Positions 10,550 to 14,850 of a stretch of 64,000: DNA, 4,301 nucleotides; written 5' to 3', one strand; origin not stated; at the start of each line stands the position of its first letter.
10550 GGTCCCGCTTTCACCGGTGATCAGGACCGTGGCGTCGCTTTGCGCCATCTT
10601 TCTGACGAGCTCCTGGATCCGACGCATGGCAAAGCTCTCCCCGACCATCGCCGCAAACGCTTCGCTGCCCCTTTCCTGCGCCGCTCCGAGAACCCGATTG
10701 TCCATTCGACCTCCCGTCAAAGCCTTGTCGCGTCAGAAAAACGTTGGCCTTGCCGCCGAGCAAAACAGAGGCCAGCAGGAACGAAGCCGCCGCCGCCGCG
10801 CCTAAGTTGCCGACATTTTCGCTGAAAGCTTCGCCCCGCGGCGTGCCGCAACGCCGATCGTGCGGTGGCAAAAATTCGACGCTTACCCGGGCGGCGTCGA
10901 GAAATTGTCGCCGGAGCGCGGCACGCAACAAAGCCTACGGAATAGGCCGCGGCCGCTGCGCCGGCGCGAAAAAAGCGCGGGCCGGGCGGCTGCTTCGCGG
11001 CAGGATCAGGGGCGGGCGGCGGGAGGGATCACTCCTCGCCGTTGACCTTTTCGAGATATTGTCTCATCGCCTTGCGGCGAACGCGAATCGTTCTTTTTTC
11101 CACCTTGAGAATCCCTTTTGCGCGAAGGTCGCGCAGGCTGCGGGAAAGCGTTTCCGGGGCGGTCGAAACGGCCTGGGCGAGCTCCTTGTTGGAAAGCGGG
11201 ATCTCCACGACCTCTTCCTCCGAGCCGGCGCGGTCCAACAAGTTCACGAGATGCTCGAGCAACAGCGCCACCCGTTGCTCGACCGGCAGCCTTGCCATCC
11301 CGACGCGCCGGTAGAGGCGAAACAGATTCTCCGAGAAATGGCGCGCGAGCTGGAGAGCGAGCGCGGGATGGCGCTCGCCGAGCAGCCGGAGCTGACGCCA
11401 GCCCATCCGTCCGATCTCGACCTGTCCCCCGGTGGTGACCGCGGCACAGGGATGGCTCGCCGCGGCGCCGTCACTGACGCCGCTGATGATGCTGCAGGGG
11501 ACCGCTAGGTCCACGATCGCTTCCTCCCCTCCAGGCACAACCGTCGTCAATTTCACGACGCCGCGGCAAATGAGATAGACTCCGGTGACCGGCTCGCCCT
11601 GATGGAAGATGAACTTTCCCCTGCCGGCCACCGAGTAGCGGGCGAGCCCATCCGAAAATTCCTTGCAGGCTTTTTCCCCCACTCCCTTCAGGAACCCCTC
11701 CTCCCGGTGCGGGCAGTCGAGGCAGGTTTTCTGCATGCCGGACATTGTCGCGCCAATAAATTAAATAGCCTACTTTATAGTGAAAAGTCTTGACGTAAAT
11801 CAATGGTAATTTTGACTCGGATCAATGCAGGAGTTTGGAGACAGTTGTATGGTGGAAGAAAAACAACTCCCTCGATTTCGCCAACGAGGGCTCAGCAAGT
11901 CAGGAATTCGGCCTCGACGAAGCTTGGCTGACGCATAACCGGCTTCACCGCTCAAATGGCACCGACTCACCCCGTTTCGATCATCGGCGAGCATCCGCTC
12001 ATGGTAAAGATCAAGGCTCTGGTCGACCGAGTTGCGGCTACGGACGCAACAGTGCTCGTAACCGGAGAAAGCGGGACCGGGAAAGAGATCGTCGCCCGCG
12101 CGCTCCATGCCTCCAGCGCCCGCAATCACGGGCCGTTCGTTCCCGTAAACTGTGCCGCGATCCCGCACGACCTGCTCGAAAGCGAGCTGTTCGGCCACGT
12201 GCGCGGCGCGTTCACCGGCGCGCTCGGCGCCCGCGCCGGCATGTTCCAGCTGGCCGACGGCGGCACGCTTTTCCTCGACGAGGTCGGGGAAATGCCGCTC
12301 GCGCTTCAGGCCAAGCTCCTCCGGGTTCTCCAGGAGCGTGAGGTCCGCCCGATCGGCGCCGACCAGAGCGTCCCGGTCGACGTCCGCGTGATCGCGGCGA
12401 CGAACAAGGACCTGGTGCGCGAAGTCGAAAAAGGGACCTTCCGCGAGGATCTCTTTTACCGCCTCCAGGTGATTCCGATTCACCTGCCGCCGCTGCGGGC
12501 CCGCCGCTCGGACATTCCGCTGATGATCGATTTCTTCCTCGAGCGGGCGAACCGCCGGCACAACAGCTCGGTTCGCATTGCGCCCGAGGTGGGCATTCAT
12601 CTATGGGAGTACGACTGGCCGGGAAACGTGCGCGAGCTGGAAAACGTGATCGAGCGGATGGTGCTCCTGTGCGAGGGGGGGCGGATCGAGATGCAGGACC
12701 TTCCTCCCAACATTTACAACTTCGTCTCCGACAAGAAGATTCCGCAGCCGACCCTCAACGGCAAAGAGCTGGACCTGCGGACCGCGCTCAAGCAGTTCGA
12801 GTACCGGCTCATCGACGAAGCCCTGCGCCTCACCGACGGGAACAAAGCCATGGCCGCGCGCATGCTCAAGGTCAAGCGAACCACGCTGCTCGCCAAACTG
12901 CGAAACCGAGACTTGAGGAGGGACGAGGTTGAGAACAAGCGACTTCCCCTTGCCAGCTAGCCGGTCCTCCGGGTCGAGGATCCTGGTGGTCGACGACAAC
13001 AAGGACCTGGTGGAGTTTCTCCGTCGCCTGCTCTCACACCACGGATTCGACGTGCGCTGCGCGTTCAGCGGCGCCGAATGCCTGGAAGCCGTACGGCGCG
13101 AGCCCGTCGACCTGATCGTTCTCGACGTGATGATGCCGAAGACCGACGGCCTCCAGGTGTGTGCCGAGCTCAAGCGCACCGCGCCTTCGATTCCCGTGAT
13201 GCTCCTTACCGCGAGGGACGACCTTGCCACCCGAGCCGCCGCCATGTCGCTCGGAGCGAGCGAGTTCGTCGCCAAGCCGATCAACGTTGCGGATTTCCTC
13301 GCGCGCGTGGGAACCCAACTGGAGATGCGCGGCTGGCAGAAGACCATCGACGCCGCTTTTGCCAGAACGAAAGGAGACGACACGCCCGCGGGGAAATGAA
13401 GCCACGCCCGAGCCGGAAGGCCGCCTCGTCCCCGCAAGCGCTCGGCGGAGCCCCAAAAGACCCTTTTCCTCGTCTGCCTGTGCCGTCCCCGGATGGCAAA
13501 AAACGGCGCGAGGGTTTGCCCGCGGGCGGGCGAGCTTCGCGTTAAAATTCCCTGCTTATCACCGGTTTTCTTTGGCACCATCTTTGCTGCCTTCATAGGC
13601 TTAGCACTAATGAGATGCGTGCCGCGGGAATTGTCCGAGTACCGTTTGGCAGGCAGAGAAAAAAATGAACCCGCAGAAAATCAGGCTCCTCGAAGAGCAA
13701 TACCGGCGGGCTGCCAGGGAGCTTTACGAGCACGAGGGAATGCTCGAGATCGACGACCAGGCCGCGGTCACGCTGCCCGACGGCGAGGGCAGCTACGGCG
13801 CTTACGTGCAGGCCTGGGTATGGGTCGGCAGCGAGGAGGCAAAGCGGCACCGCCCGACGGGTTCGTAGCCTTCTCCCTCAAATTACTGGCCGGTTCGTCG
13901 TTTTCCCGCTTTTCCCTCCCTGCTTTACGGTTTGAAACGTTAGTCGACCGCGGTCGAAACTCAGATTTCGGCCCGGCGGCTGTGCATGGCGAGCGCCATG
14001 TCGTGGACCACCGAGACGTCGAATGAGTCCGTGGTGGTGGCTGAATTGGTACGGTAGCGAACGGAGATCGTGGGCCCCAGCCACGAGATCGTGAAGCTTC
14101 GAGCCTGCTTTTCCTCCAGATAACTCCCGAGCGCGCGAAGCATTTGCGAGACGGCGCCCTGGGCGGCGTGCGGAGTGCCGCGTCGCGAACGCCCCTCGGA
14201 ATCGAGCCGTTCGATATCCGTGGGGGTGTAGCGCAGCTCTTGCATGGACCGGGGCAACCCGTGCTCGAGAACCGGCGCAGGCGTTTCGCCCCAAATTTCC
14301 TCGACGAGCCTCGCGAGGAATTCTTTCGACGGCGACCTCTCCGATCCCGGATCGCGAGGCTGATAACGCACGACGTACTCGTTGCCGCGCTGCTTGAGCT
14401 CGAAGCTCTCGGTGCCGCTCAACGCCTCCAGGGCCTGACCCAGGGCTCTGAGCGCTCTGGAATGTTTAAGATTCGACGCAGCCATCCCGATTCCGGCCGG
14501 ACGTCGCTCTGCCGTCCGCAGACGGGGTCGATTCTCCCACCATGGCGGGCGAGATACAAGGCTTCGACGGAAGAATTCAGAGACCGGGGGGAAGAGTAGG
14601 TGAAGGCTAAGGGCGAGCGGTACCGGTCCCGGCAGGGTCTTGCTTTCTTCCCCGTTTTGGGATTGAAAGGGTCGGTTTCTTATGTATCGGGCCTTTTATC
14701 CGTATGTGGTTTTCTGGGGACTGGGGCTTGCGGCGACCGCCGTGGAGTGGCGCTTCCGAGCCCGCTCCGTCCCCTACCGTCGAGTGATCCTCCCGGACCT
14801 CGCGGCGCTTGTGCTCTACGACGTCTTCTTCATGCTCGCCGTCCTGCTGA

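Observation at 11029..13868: Candidate signalling module: FNR-like regulator divergent from a receiver-less sigma-54 activator, overlapping stand-alone receiver, consensus -24/-12 promoter and a 67-aa ORF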

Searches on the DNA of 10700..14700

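Call 75: search_rna_families(source=window, start=10700, end=14700, threshold=evalue, max_evalue=1)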
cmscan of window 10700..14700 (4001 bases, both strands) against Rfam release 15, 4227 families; matches with E-value up to 1: 0.
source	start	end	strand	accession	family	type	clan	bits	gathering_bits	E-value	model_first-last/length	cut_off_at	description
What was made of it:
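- Tried and rejected: Rfam found nothing (call 75).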

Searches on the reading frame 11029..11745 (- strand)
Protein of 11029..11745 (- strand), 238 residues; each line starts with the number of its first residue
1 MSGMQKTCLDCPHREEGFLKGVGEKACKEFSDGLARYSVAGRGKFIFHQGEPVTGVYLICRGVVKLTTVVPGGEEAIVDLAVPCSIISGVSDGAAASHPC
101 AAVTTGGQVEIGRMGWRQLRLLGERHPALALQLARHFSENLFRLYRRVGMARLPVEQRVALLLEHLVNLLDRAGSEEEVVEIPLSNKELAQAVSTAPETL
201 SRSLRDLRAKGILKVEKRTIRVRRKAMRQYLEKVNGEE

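Call 3: search_protein_families(library=pfam, proteins=[window:11029-11745:-], max_evalue=0.01)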
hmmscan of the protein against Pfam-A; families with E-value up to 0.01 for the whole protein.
window:11029-11745:- (238 aa): 5 families
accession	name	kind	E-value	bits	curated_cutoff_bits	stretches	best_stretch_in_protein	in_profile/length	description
PF13545.12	HTH_Crp_2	-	3.2e-12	46.7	27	1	157-224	1-63/70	Crp-like helix-turn-helix domain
PF00027.35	cNMP_binding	-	1.1e-07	32.2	27.5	1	42-91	6-55/89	Cyclic nucleotide-binding domain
PF00325.26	Crp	-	0.00028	21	21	1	182-212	1-31/32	Bacterial regulatory proteins, crp family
PF13412.12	HTH_24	-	0.00074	19.5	21.9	1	184-214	18-48/48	Winged helix-turn-helix DNA-binding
PF25213.1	HVO_A0261_N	-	0.0029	17.9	35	1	165-217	6-58/86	HVO_A0261 N-terminal domain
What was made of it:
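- Checked: Crp/Fnr regulator, 11029-11745(-), 238 aa: Pfam HTH_Crp_2 3e-12 and cNMP_binding 1e-7 (call 3).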

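Call 21: search_protein_families(library=ncbifam, proteins=[window:11029-11745:-], max_evalue=0.001)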
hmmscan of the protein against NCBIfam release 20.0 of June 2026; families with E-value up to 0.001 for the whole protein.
window:11029-11745:- (238 aa): 8 families
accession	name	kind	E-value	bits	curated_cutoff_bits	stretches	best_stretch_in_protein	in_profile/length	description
NF008732.0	PRK11753.1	equivalog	5.1e-11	42.4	266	1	45-222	33-210/214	cAMP-activated global transcriptional regulator CRP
TIGR03697.1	NtcA_cyano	equivalog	3.8e-10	39.8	244.95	1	43-223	1-183/193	global nitrogen regulator NtcA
NF008365.0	PRK11161.1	subfamily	4.6e-09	35.9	228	1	24-226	36-237/250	fumarate/nitrate reduction transcriptional regulator Fnr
NF006901.0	PRK09392.1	equivalog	7.9e-09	35.2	211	1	46-227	41-216/236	transcriptional activator FtrB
NF050806.1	TransRegFixKCaul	equivalog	9e-09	34.9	300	1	41-221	29-203/215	transcriptional regulator FixK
NF045989.1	TransRegFnrLRhodb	equivalog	5.1e-08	32.4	300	1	4-223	6-226/245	transcriptional regulator FnrL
NF053664.1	TransRegPtrACyano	equivalog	6.6e-08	32.1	300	1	56-218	30-185/196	Crp/Fnr family transcriptional regulator PtrA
NF052518.1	TransRegLdrP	equivalog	8.8e-05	22.6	300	1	42-221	6-177/195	transcriptional regulator LdrP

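Call 51: search_solved_structures(query=window:11029-11745:-, max_evalue=0.001, show_alignments=3)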
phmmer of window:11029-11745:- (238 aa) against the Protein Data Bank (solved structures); distinct sequences matched with E-value up to 0.001: 50.
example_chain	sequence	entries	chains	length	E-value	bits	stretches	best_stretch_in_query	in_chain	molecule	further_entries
4byy_A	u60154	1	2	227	4.5e-12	49.2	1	41-221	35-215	TRANSCRIPTIONAL REGULATOR, CRP/FNR FAMILY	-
4cyd_A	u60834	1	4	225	4.5e-12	49.2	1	41-221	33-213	PROBABLE TRANSCRIPTION REGULATOR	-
3r6s_A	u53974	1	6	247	5.6e-12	48.9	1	41-221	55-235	transcription regulator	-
3dkw_A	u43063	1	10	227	1.2e-10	44.6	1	41-223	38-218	DNR protein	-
3d0s_A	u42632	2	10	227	6.7e-10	42.1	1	19-222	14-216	TRANSCRIPTIONAL REGULATORY PROTEIN | PROBABLE TRANSCRIPTIONAL REGULATORY PROTEIN (PROBABLY CRP/ FNR-FAMILY)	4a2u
3mzh_A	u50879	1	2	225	6.9e-10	42.1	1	21-222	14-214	PROBABLE TRANSCRIPTIONAL REGULATORY PROTEIN (PROBABLY CRP/FNR-FAMILY)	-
3h3u_A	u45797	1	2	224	7e-10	42.1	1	21-222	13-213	PROBABLE TRANSCRIPTIONAL REGULATORY PROTEIN (PROBABLY CRP/FNR-FAMILY)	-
8h3v_X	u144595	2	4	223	7.3e-10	42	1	41-225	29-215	NtcA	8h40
3i54_A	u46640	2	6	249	8.5e-10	41.8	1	18-222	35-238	Transcriptional regulator, Crp/Fnr family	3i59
3la2_A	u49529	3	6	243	9.6e-10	41.6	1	41-225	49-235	Global nitrogen regulator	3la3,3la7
2xgx_A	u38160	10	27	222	3.6e-09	39.7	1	41-223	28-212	GLOBAL NITROGEN REGULATOR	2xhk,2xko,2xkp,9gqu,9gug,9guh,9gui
4bh9_A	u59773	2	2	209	7.9e-08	35.4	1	45-222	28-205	cAMP-activated global transcriptional regulator CRP | CAMP RECEPTOR PROTEIN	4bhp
1hw5_A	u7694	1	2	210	1.1e-07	34.9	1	45-222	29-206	CATABOLITE GENE ACTIVATOR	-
1o3q_A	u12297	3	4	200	5.1e-07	32.7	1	45-221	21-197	CATABOLITE GENE ACTIVATOR PROTEIN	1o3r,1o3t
1i5z_A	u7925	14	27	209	5.2e-07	32.7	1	45-222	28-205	CATABOLITE GENE ACTIVATOR PROTEIN | CATABOLITE GENE ACTIVATOR PROTEIN (CAP) | PROTEIN (CATABOLITE GENE ACTIVATOR PROTEIN (CAP))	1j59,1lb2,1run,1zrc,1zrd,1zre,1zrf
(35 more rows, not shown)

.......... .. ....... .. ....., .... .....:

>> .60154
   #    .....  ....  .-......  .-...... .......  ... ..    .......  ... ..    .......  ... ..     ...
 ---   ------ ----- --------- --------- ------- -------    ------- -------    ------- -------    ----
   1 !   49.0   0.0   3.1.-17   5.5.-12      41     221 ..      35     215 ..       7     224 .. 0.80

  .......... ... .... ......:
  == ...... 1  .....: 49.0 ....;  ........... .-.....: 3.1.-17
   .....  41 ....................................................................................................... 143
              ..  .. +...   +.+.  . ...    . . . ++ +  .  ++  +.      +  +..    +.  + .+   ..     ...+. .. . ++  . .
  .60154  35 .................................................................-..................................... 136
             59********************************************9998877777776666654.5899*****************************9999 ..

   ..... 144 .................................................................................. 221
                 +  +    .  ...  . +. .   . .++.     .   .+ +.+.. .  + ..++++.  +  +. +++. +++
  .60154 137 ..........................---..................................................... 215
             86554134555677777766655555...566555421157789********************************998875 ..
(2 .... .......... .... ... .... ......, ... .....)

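Call 77: find_related_loci(query=window:11029-11745:-, collection=metagenome_contigs, flank=6000)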
Query window:11029-11745:- (238 aa) in metagenome_contigs; peptide patterns used: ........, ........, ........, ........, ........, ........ (x = any residue, [..] = any of these).
412 stretches matched a pattern, but none encodes a relative of the query by tblastn (E <= 1e-3).
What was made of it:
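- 11029..11745 (-): FNR-like Crp-family regulator inserted in the divergent intergenic region (genome-specific). No close relatives in the metagenome scan (call 77).
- Tried and rejected: The metagenome scan found none (call 77).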
